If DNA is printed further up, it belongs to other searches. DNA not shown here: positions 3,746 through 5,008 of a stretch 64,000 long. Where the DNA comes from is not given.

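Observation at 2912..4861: Aminotransferase-dehydratase/epimerase fusion (DegT + SDR) in reverse pathway order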

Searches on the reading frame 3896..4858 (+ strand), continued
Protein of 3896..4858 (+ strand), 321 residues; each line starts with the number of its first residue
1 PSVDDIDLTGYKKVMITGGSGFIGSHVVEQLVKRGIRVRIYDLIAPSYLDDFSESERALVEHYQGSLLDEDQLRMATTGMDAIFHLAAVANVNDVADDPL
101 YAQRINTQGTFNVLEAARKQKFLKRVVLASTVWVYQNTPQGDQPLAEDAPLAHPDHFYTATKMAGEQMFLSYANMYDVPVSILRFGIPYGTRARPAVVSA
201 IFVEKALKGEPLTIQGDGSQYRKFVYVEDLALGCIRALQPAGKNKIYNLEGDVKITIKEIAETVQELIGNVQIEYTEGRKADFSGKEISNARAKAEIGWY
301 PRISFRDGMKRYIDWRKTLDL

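Call 24: find_encoding_contigs(protein=P0218, flank=9000, max_places=2)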
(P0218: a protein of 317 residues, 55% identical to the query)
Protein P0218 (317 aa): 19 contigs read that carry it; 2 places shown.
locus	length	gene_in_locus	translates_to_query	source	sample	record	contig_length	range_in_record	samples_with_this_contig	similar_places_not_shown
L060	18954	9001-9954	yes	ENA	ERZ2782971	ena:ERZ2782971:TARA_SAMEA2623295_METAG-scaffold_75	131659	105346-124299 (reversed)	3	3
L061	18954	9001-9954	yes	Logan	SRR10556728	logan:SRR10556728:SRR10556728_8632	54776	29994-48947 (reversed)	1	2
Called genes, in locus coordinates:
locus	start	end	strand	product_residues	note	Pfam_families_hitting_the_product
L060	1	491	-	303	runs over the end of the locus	PF00535:Glycos_transf_2, PF10111:Glyco_tranf_2_2 (weak), PF13506:Glyco_transf_21 (weak), PF13641:Glyco_tranf_2_3, PF13632:Glyco_trans_2_3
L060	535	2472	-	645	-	PF13231:PMT_2 (weak)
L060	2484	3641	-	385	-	PF00534:Glycos_transf_1, PF13692:Glyco_trans_1_4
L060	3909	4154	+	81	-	-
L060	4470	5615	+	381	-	PF01208:URO-D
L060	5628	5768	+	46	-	-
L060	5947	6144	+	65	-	-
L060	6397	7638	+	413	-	PF09594:GT87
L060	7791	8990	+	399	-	PF01041:DegT_DnrJ_EryC1, PF01053:Cys_Met_Meta_PP (faint)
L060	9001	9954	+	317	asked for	PF01073:3Beta_HSD, PF01370:Epimerase, PF02719:Polysacc_synt_2, PF04321:RmlD_sub_bind, PF05368:NmrA (faint), PF13460:NAD_binding_10, PF16363:GDP_Man_Dehyd, PF07993:NAD_binding_4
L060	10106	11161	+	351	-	PF04055:Radical_SAM, PF13186:SPASM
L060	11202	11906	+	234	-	PF08889:WbqC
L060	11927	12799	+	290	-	PF03102:NeuB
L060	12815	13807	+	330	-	-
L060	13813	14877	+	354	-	PF01041:DegT_DnrJ_EryC1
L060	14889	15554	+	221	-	PF02585:PIG-L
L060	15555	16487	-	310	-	PF04055:Radical_SAM, PF13186:SPASM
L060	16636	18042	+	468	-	PF02366:PMT (weak), PF13231:PMT_2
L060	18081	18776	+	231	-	PF00535:Glycos_transf_2, PF10111:Glyco_tranf_2_2 (weak)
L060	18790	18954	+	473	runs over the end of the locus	PF02310:B12-binding, PF04055:Radical_SAM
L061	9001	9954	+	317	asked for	PF01073:3Beta_HSD, PF01370:Epimerase, PF02719:Polysacc_synt_2, PF04321:RmlD_sub_bind, PF05368:NmrA (faint), PF13460:NAD_binding_10, PF16363:GDP_Man_Dehyd, PF07993:NAD_binding_4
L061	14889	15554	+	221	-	PF02585:PIG-L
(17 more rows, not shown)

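Call 73: find_encoding_contigs(protein=P0197, flank=9000, max_places=1)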
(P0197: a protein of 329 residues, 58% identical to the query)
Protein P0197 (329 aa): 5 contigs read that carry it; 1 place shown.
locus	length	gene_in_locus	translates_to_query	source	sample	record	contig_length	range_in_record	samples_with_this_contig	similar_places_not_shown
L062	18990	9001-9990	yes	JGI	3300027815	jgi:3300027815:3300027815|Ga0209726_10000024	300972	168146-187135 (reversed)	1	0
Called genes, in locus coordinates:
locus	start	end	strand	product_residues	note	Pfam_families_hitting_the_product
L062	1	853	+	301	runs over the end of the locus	PF01073:3Beta_HSD, PF01370:Epimerase, PF04321:RmlD_sub_bind, PF16363:GDP_Man_Dehyd, PF02719:Polysacc_synt_2, PF07993:NAD_binding_4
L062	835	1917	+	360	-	PF13692:Glyco_trans_1_4, PF00534:Glycos_transf_1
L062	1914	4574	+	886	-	PF00515:TPR_1 (faint), PF07719:TPR_2 (faint), PF13432:TPR_16 (faint), PF14559:TPR_19 (faint), PF13431:TPR_17 (faint), PF13414:TPR_11 (weak)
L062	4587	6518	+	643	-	PF12481:DUF3700 (faint), PF13522:GATase_6, PF13537:GATase_7, PF00733:Asn_synthase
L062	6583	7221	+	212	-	PF22674:C2185-like_N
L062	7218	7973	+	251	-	PF01841:Transglut_core (weak)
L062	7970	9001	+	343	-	PF01041:DegT_DnrJ_EryC1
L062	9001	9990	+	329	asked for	PF01073:3Beta_HSD, PF01370:Epimerase, PF02719:Polysacc_synt_2, PF04321:RmlD_sub_bind, PF05368:NmrA (faint), PF13460:NAD_binding_10, PF16363:GDP_Man_Dehyd, PF07993:NAD_binding_4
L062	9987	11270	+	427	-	PF04055:Radical_SAM, PF13186:SPASM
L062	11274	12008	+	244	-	PF08889:WbqC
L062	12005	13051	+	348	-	PF02350:Epimerase_2 (weak)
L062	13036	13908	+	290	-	PF01370:Epimerase, PF02719:Polysacc_synt_2 (faint), PF04321:RmlD_sub_bind, PF13460:NAD_binding_10, PF01073:3Beta_HSD, PF07993:NAD_binding_4, PF16363:GDP_Man_Dehyd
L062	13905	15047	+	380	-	PF01041:DegT_DnrJ_EryC1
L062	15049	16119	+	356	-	PF03102:NeuB, PF08666:SAF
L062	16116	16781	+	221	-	PF02585:PIG-L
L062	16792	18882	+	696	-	PF04055:Radical_SAM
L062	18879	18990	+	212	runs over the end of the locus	PF02348:CTP_transf_3, PF12804:NTP_transf_3 (weak)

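Call 74: find_encoding_contigs(protein=P0213, flank=9000, max_places=1)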
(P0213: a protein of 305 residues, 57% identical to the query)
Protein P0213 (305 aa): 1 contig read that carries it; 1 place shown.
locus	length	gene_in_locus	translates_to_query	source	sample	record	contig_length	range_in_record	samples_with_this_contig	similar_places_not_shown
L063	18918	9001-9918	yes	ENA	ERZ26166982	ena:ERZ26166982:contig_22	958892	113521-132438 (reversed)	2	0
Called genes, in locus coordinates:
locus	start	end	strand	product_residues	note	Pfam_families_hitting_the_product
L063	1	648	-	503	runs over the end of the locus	PF13231:PMT_2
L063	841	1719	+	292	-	PF00535:Glycos_transf_2, PF10111:Glyco_tranf_2_2 (faint), PF13641:Glyco_tranf_2_3 (weak)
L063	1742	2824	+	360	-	PF04055:Radical_SAM, PF13186:SPASM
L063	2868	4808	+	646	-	PF13522:GATase_6, PF13537:GATase_7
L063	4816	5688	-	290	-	PF13489:Methyltransf_23, PF13649:Methyltransf_25, PF13847:Methyltransf_31, PF08241:Methyltransf_11, PF08242:Methyltransf_12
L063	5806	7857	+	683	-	PF02350:Epimerase_2, PF04464:Glyphos_transf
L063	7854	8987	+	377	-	PF01041:DegT_DnrJ_EryC1, PF01212:Beta_elim_lyase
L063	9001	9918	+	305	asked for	PF01073:3Beta_HSD, PF01370:Epimerase, PF02719:Polysacc_synt_2, PF04321:RmlD_sub_bind, PF13460:NAD_binding_10, PF16363:GDP_Man_Dehyd, PF07993:NAD_binding_4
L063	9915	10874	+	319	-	PF01073:3Beta_HSD, PF01370:Epimerase, PF02719:Polysacc_synt_2, PF04321:RmlD_sub_bind, PF07993:NAD_binding_4, PF13460:NAD_binding_10, PF16363:GDP_Man_Dehyd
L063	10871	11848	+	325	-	PF01073:3Beta_HSD, PF01370:Epimerase, PF02719:Polysacc_synt_2, PF04321:RmlD_sub_bind, PF16363:GDP_Man_Dehyd, PF13460:NAD_binding_10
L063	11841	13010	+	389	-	PF00155:Aminotran_1_2, PF01041:DegT_DnrJ_EryC1, PF01212:Beta_elim_lyase (faint), PF01053:Cys_Met_Meta_PP (weak)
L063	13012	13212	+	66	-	-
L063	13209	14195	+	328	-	PF13489:Methyltransf_23, PF07021:MetW, PF13847:Methyltransf_31, PF08241:Methyltransf_11, PF08242:Methyltransf_12, PF13649:Methyltransf_25 (weak)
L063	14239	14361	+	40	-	-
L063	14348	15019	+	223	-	-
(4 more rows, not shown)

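Call 75: find_encoding_contigs(protein=P0159, flank=9000, max_places=1)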
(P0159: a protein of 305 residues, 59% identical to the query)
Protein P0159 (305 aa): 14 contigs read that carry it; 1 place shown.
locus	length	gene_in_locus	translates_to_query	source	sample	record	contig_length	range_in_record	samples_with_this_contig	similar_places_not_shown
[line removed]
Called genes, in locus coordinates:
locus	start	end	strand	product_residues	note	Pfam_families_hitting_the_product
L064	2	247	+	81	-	?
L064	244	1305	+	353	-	PF00106:adh_short, PF01073:3Beta_HSD, PF01370:Epimerase, PF02719:Polysacc_synt_2, PF04321:RmlD_sub_bind, PF07993:NAD_binding_4, PF13460:NAD_binding_10, PF16363:GDP_Man_Dehyd, +1 more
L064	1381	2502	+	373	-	PF00155:Aminotran_1_2, PF01041:DegT_DnrJ_EryC1, PF01212:Beta_elim_lyase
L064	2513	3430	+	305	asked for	PF01073:3Beta_HSD, PF01370:Epimerase, PF02719:Polysacc_synt_2, PF04321:RmlD_sub_bind, PF05368:NmrA (faint), PF13460:NAD_binding_10, PF16363:GDP_Man_Dehyd, PF07993:NAD_binding_4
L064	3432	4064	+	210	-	PF02348:CTP_transf_3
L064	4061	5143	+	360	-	PF04055:Radical_SAM, PF13353:Fer4_12 (weak), PF13186:SPASM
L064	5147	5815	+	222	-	PF02585:PIG-L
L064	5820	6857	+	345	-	PF04101:Glyco_tran_28_C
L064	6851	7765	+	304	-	PF01073:3Beta_HSD, PF01370:Epimerase, PF02719:Polysacc_synt_2, PF04321:RmlD_sub_bind, PF05368:NmrA (weak), PF13460:NAD_binding_10, PF16363:GDP_Man_Dehyd, PF07993:NAD_binding_4 (weak)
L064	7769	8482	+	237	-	PF08889:WbqC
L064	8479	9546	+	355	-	PF03102:NeuB, PF08666:SAF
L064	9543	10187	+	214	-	PF05401:NodS, PF13489:Methyltransf_23, PF08241:Methyltransf_11, PF08242:Methyltransf_12, PF13649:Methyltransf_25, PF13847:Methyltransf_31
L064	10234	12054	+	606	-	PF27859:LIC12162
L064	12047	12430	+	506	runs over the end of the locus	PF01943:Polysacc_synt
